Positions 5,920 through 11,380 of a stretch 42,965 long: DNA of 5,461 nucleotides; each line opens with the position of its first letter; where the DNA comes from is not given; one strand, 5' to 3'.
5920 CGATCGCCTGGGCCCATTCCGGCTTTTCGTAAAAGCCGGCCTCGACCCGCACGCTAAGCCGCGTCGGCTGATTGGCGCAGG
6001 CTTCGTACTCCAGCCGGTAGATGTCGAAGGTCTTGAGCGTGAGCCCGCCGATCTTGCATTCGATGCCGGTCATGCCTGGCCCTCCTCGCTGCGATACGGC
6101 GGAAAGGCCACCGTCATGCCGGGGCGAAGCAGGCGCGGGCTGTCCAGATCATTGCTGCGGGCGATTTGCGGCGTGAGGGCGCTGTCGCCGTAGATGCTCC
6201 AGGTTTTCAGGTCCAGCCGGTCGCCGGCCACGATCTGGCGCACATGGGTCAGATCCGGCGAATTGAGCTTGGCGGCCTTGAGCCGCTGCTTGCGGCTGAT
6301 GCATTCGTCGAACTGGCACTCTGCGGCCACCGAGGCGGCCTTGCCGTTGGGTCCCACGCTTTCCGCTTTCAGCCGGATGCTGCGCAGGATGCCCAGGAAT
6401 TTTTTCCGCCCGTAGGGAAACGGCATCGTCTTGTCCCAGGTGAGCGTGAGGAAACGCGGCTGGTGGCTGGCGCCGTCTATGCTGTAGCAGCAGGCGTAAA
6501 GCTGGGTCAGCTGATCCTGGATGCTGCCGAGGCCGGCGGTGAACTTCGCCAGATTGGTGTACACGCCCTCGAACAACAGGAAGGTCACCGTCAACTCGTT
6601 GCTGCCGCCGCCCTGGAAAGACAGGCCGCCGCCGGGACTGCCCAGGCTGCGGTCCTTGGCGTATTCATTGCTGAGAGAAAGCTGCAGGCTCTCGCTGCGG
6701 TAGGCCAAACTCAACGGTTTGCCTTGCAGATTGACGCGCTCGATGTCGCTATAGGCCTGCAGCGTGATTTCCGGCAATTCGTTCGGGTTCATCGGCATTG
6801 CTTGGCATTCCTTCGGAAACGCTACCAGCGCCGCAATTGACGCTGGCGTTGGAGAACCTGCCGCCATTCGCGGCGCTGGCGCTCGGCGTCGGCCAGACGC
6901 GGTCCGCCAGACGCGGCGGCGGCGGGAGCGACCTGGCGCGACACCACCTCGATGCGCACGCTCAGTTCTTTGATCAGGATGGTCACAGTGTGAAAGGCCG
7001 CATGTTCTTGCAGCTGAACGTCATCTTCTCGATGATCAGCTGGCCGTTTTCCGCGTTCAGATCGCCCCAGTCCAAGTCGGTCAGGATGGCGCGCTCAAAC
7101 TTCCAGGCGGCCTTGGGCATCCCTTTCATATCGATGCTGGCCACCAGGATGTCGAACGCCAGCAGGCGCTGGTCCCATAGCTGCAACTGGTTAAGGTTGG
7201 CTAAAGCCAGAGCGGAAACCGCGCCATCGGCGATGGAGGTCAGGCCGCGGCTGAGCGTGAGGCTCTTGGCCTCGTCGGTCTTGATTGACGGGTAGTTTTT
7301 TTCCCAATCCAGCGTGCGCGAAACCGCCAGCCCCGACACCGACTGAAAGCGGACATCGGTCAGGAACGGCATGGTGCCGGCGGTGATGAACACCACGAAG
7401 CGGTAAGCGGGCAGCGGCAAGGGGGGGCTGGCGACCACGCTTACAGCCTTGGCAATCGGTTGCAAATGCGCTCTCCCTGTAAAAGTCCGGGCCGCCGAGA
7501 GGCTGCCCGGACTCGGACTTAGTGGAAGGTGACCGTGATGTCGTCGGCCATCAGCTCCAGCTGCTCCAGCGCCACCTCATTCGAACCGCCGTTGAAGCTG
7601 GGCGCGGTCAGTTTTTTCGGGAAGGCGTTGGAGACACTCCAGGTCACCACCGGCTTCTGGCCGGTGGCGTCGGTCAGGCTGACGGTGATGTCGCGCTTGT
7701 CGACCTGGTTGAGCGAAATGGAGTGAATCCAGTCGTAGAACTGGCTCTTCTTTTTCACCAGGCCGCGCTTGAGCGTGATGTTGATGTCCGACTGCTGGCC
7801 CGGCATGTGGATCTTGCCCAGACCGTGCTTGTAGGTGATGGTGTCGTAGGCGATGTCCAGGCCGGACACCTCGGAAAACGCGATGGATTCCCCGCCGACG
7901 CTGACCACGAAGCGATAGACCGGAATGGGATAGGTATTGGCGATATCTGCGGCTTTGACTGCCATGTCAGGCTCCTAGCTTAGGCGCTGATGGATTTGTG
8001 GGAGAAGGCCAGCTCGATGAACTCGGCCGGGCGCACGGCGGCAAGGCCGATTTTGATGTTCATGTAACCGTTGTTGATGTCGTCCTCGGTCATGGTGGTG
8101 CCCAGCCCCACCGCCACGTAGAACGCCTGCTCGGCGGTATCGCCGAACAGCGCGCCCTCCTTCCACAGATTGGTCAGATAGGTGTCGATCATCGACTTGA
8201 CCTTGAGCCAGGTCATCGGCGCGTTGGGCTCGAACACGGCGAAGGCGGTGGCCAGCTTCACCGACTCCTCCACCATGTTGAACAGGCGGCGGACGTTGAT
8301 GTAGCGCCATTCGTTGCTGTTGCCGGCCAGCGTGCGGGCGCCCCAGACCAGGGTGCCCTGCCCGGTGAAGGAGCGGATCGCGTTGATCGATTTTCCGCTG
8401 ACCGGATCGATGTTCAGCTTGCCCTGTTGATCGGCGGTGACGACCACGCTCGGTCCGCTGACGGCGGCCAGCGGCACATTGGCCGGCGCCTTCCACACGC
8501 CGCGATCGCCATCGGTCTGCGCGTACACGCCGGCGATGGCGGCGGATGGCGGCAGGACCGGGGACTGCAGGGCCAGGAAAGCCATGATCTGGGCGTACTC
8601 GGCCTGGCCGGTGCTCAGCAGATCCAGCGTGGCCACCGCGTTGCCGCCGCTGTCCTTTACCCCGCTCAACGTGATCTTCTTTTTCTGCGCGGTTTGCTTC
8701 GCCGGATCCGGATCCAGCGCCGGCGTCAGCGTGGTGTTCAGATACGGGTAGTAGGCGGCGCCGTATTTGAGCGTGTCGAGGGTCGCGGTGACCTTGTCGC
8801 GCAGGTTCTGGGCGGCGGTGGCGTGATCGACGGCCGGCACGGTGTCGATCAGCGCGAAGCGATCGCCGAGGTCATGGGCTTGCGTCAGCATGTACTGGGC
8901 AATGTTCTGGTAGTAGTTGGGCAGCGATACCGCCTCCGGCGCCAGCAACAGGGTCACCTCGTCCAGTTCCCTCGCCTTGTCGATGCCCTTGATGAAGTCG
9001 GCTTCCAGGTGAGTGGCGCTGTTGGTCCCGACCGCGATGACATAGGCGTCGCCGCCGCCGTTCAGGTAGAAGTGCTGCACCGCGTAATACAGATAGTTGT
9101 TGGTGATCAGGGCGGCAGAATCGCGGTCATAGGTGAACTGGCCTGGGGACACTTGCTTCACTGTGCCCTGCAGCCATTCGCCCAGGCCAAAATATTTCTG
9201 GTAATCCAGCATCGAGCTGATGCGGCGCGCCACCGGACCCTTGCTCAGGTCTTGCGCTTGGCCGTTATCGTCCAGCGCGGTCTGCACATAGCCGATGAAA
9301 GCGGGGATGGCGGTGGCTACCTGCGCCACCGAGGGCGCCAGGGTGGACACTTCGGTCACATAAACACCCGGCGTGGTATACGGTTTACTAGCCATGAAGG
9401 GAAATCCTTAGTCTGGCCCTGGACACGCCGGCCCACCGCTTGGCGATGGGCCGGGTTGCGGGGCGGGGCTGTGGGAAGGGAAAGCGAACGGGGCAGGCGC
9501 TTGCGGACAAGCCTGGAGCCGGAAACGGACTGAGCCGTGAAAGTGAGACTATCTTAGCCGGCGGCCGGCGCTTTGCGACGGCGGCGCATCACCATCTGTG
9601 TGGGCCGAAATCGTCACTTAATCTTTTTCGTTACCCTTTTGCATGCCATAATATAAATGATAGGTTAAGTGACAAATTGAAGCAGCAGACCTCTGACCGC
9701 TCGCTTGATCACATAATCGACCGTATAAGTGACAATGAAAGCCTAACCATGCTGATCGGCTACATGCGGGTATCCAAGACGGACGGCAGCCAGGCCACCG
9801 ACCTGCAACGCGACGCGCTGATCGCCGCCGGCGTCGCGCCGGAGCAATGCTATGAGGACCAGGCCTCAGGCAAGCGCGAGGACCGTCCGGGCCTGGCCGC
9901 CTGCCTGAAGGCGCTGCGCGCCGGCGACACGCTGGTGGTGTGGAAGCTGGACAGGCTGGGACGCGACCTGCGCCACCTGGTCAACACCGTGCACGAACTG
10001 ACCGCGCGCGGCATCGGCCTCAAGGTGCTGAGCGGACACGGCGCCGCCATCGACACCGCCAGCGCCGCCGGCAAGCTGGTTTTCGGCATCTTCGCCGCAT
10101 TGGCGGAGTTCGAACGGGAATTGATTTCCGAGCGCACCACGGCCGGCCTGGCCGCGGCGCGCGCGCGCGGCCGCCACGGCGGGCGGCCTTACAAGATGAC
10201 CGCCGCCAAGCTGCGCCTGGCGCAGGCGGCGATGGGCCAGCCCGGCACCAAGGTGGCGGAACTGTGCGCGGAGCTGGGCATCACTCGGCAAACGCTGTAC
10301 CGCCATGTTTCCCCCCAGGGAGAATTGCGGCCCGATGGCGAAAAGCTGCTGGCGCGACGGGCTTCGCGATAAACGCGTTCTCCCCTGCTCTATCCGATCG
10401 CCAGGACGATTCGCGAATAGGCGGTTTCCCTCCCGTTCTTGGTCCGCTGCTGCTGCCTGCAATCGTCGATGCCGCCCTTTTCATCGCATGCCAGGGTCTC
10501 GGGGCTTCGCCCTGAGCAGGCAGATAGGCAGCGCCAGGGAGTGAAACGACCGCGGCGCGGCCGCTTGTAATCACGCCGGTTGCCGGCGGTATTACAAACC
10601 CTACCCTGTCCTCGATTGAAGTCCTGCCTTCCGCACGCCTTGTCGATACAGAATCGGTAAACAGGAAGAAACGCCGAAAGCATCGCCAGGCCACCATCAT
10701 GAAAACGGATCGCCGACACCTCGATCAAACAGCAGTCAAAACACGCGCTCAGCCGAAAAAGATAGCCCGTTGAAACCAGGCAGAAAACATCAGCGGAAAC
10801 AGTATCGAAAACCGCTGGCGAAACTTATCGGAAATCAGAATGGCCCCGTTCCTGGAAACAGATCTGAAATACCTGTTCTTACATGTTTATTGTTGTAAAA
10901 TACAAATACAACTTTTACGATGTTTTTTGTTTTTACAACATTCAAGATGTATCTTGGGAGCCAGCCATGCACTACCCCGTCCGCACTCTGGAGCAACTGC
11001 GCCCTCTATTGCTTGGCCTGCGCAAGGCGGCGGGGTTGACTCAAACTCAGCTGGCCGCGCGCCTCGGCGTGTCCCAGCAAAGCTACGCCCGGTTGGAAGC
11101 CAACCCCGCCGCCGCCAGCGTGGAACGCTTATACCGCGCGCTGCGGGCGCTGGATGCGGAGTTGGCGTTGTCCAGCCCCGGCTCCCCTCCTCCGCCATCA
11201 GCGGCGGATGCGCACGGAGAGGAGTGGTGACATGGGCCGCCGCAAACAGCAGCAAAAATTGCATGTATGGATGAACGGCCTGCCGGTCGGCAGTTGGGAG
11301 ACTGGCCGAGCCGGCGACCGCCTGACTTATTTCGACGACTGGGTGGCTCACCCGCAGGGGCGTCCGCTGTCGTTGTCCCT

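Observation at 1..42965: Afp/PVC-like extracellular contractile injection system (eCIS) in two co-oriented blocks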

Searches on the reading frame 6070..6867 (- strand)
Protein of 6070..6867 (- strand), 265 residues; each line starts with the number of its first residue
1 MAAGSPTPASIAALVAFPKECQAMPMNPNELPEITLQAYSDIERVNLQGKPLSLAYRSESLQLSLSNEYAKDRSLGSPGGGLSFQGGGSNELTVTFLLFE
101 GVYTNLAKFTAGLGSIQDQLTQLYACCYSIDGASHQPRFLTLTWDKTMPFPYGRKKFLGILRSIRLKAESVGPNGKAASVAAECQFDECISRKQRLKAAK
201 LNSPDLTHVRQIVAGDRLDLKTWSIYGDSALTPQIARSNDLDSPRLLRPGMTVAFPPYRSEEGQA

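Call 3: search_protein_families(library=pfam, proteins=[window:6070-6867:-], max_evalue=0.01)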
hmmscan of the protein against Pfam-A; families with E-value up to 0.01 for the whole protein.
window:6070-6867:- (265 aa): 1 family
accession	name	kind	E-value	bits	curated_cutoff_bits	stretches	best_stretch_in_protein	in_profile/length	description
PF19266.4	CIS_tube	-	1.1e-14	54.9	27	1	33-196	4-157/158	Contractile injection system tube protein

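Call 36: search_solved_structures(query=window:6070-6867:-, max_evalue=0.01)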
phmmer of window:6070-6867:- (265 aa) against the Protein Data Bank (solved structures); distinct sequences matched with E-value up to 0.01: 7.
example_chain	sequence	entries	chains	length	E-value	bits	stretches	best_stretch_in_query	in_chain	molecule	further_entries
7b5h_AK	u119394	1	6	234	6.3e-19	71.6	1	32-259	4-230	All3321 protein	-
9rce_H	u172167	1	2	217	8.7e-17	64.6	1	84-257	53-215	Peptidoglycan-binding protein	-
7aeb_M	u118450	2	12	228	2.8e-15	59.7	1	68-260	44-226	LysM domain-containing protein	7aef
6j0n_b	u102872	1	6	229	0.00022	24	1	30-148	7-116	Pvc7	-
9qgl_7A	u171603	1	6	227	0.00067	22.4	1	30-179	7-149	Contractile injection system tube protein N-terminal domain-containing protein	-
6rao_G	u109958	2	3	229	0.005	19.5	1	31-243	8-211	Afp7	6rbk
9gtp_P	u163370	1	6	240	0.0059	19.3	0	207-256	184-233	LysM domain-containing protein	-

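Call 49: search_protein_families(library=pfam, proteins=[window:6070-6867:-], max_evalue=5)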
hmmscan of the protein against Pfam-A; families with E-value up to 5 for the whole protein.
window:6070-6867:- (265 aa): 2 families
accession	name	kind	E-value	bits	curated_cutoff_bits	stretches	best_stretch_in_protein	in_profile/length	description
PF19266.4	CIS_tube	-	1.1e-14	54.9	27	1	33-196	4-157/158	Contractile injection system tube protein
PF01476.26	LysM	-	0.18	12.2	20.9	1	234-254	22-41/43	LysM domain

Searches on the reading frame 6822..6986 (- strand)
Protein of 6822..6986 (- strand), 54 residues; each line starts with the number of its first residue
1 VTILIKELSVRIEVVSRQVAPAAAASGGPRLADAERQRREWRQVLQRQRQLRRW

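Call 49: search_protein_families(library=pfam, proteins=[window:6822-6986:-], max_evalue=5)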
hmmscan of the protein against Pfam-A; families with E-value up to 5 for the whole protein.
window:6822-6986:- (54 aa): 1 family
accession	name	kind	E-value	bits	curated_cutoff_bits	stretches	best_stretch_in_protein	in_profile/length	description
PF19265.4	DUF5908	-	0.00012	23.3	27.7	1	1-39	1-40/55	Family of unknown function (DUF5908)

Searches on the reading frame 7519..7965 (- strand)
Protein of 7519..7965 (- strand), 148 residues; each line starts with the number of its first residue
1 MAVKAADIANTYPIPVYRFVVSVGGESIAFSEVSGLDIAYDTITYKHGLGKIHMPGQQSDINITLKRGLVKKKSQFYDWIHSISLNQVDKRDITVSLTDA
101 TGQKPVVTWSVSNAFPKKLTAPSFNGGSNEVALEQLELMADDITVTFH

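Call 3: search_protein_families(library=pfam, proteins=[window:7519-7965:-], max_evalue=0.01)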
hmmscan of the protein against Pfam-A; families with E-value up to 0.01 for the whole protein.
window:7519-7965:- (148 aa): 1 family
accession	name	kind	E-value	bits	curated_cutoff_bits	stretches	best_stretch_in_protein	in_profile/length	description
PF06841.18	Phage_T4_gp19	-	5.8e-36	123.7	28.2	1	17-143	3-133/134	T4-like virus tail tube protein gp19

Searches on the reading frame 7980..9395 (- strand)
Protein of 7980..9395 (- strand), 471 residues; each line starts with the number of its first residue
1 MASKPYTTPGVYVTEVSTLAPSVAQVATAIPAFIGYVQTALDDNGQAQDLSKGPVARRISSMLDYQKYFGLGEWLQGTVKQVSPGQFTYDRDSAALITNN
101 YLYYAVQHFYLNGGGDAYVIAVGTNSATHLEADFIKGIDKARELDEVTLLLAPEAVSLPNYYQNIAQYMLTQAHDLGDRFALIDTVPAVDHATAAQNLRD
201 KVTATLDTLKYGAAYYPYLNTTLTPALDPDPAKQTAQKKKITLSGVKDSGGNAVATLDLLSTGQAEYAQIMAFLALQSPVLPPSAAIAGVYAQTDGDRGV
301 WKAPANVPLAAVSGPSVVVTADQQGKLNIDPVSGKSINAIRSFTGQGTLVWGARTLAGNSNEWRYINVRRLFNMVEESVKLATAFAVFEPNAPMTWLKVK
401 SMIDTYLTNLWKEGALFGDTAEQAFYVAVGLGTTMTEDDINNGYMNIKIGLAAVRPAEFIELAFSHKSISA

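Call 3: search_protein_families(library=pfam, proteins=[window:7980-9395:-], max_evalue=0.01)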
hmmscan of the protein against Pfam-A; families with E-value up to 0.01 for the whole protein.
window:7980-9395:- (471 aa): 2 families
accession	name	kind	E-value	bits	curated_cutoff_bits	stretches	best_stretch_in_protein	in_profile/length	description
PF17482.7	Phage_sheath_1C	-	3.2e-13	50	26.9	1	360-462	3-99/104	Phage tail sheath C-terminal domain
PF04984.19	Phage_sheath_1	-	0.00051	20.3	31.4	1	273-356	98-168/168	Phage tail sheath protein subtilisin-like domain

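Call 24: search_solved_structures(query=window:7980-9395:-, max_evalue=0.001)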
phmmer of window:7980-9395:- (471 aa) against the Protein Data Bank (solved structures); distinct sequences matched with E-value up to 0.001: 20.
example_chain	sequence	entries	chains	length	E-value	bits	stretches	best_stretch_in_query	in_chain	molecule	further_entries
7b5h_AO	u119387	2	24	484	1.9e-106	359.6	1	5-468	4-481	All3325 protein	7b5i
7adz_2A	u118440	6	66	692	4.2e-105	355.2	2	258-468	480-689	Putative phage tail sheath protein FI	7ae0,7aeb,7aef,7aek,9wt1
9r9h_T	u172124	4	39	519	1.5e-93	317.1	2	246-467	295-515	Phage tail sheath family protein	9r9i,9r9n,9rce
6rao_D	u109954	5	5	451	1.4e-65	225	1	7-466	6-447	Afp3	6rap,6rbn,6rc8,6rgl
6j0n_t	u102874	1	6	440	4.4e-64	220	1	8-466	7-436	Pvc3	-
9qgl_3A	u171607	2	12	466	6.5e-64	219.4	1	105-466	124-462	Phage tail sheath family protein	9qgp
9qgl_2A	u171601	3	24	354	1.5e-61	211.7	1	281-467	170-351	Phage tail sheath family protein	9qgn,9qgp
6j0b_A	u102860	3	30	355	4e-60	207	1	281-465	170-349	Pvc2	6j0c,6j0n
6rao_C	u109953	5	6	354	1.9e-56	194.8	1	279-466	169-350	Afp2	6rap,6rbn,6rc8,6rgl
9ezm_A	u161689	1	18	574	1.4e-50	175.5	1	279-465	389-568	Phage tail sheath protein FI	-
6j0n_V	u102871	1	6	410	7.9e-49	169.7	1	276-464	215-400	Pvc4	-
8bky_A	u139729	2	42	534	3e-47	164.5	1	277-462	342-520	Phage tail sheath protein | Phage tail sheath family protein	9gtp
8bl4_V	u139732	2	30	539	2.4e-45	158.3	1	277-462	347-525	Phage tail sheath family protein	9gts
9qgl_4A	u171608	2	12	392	1.2e-44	155.9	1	277-464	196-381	Phage tail sheath family protein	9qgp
6rao_E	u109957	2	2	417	3.3e-44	154.5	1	280-464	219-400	Afp4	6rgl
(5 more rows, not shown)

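Call 59: find_related_loci(query=window:7980-9395:-, collection=genome_contigs, flank=10000)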
Query window:7980-9395:- (471 aa) in genome_contigs; peptide patterns used: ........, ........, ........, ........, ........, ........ (x = any residue, [..] = any of these).
222 stretches matched a pattern; 195 encode a relative of the query (tblastn E <= 1e-3); the best 80 are kept; 80 distinct loci.
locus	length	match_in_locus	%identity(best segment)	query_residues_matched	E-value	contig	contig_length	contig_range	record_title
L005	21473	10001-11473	63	1-471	0e+0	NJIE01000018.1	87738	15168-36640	Xenophilus sp. AP218F Contig_19, whole genome shotgun sequence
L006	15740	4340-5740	48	6-471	2e-139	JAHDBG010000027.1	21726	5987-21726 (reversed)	MAG: Gammaproteobacteria bacterium isolate MAG-105 RZ_6818, whole genome shotgun sequence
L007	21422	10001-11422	48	6-469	1e-133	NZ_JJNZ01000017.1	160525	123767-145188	Pseudoalteromonas fuliginea strain KMM 216 contig0017, whole genome shotgun sequence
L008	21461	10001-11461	47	1-470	3e-127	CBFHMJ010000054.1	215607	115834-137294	MAG: Alteromonadaceae bacterium isolate AGTU_45_bin_24_orig genome assembly, contig: AGTU_45_bin_24_orig_AGTU_45_c_00000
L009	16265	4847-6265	47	6-467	1e-127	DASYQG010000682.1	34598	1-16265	MAG TPA_asm: Chitinophagaceae bacterium isolate SMAG_U4479 k141_553274, whole genome shotgun sequence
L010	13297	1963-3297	48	6-467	5e-126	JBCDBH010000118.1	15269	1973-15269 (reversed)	MAG: Acidobacteriota bacterium isolate P01_F01_bin.79 k141_1483636_length_15269_cov_9.0000, whole genome shotgun sequenc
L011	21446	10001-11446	47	6-471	3e-124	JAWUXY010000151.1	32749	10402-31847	MAG: Bermanella sp. isolate HBSea_ice_MAG749 BAT.749_158193_flag=0_multi=12.3227_len=32749, whole genome shotgun sequenc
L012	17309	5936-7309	49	6-467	3e-124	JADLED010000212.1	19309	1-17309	MAG: Bacteroidia bacterium isolate SJ304 c_000001195964, whole genome shotgun sequence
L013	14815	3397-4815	48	6-467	5e-124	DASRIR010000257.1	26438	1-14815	MAG TPA_asm: Burkholderiales bacterium isolate SMAG_U10115 k141_2436826, whole genome shotgun sequence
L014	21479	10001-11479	44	6-471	2e-123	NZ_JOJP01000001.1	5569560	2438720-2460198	Endozoicomonas elysicola strain DSM 22380 scaffold00001, whole genome shotgun sequence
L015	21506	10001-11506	44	1-469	3e-122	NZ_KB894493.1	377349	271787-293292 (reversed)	Algicola sagamiensis DSM 14643 C505DRAFT_scaffold00003.3, whole genome shotgun sequence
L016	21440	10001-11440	47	6-467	7e-120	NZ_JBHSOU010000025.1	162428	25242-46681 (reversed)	Pseudomonas sp. GCM10022186 strain CGMCC 1.18516 velvet_auto_105_25, whole genome shotgun sequence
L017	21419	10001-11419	45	6-467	1e-119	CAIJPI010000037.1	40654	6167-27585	MAG: uncultured Bacteroidales bacterium isolate Ja1-D5_bin-349 genome assembly, contig: bin-349:037/354, whole genome sh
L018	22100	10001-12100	46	1-467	5e-118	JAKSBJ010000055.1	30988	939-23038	MAG: Flavobacteriales bacterium isolate MAG.175 k141_9626423, whole genome shotgun sequence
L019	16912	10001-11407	45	6-467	1e-117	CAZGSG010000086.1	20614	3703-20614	MAG TPA_asm: uncultured Terrimonas sp. isolate SRP302447_co3_75 genome assembly, contig: NODE_7178_length_20614_cov_5.27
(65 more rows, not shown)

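Call 93: search_dna_similar(query=window:7980-9395:-, collection=phages, mode=protein, max_rows=8, max_evalue=0.001)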
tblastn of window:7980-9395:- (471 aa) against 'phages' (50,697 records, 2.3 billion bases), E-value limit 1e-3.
Records with a match: 2126; places in all: 2163; records where one place covers at least 80% of the query: 0.
Best place of each record, by identity: <60% 2126.
By first word of the organism name: Escherichia 605; Synechococcus 341; Klebsiella 275; Shigella 83; Acinetobacter 70; Vibrio 67; Cyanophage 66; Aeromonas 62; Erwinia 59; Enterobacter 55; and 64 more.
By host as written in the record: - 356; Escherichia coli 260; Synechococcus 107; Klebsiella pneumoniae 92; Erwinia amylovora 43; Escherichia coli B 28; Synechococcus sp. WH7803 24; Escherichia coli O157:H7 24; and 491 more.
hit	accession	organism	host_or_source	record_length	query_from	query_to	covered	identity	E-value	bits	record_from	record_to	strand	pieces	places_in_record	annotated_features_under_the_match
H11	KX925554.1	Streptomyces phage BRock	Streptomyces sp. 5a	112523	280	466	40%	37.0%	3e-27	121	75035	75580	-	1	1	tail sheath protein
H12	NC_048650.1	Streptomyces phage BRock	Streptomyces sp. 5a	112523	280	466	40%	37.0%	3e-27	121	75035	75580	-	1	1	tail sheath protein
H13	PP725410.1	Streptomyces phage GiJojo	Streptomyces mirabilis NRRL B-2400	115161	280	466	40%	36.5%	2e-25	116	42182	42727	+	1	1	80: tail sheath protein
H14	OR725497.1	Streptomyces phage LuckySocke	Streptomyces lividans JI 1326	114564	280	466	40%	35.7%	2e-26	119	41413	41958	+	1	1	88: tail sheath protein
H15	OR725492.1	Streptomyces phage Alone3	Streptomyces lividans JI 1326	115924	280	466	40%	35.7%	2e-26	119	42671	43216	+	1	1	90: tail sheath protein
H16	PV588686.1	Streptomyces phage pSt2308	Streptomyces turgidiscabies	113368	280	466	40%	35.2%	4e-25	115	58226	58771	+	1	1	tail sheath protein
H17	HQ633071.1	Synechococcus phage S-SKS1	Synechococcus sp. WH7803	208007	195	464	57%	24.4%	4e-7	59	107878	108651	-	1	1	tail sheath protein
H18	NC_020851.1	Synechococcus phage S-SKS1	Synechococcus sp. WH7803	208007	195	464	57%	24.4%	4e-7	59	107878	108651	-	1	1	tail sheath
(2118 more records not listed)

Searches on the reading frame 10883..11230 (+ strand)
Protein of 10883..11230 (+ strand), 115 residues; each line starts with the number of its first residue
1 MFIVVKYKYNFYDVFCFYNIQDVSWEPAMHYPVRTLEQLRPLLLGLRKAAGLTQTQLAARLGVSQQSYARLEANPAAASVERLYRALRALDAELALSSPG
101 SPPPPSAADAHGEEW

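Call 7: search_protein_families(library=pfam, proteins=[window:10883-11230:+], max_evalue=0.01)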
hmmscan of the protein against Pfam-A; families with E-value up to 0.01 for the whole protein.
window:10883-11230:+ (115 aa): 8 families
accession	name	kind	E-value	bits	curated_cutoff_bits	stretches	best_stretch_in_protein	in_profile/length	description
PF01381.28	HTH_3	-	3.3e-13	49.9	23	1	46-94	4-52/55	Helix-turn-helix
PF13560.12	HTH_31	-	9.4e-08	32.7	27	1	45-94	8-61/64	Helix-turn-helix domain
PF13744.12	HTH_37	-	0.00012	22.2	27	1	46-95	26-76/80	Helix-turn-helix domain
PF12844.13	HTH_19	-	0.00097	19.4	30.2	1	46-90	7-51/64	Helix-turn-helix domain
PF20432.4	Xre-like-HTH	-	0.0017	19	25.8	1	43-88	15-60/63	Antitoxin Xre-like helix-turn-helix domain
PF12802.13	MarR_2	-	0.0031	18.1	27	1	43-67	11-36/61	MarR family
PF13412.12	HTH_24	-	0.0049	16.8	21.9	1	46-67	12-33/48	Winged helix-turn-helix DNA-binding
PF13384.12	HTH_23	-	0.0053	17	24.6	1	46-70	13-36/50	Homeodomain-like domain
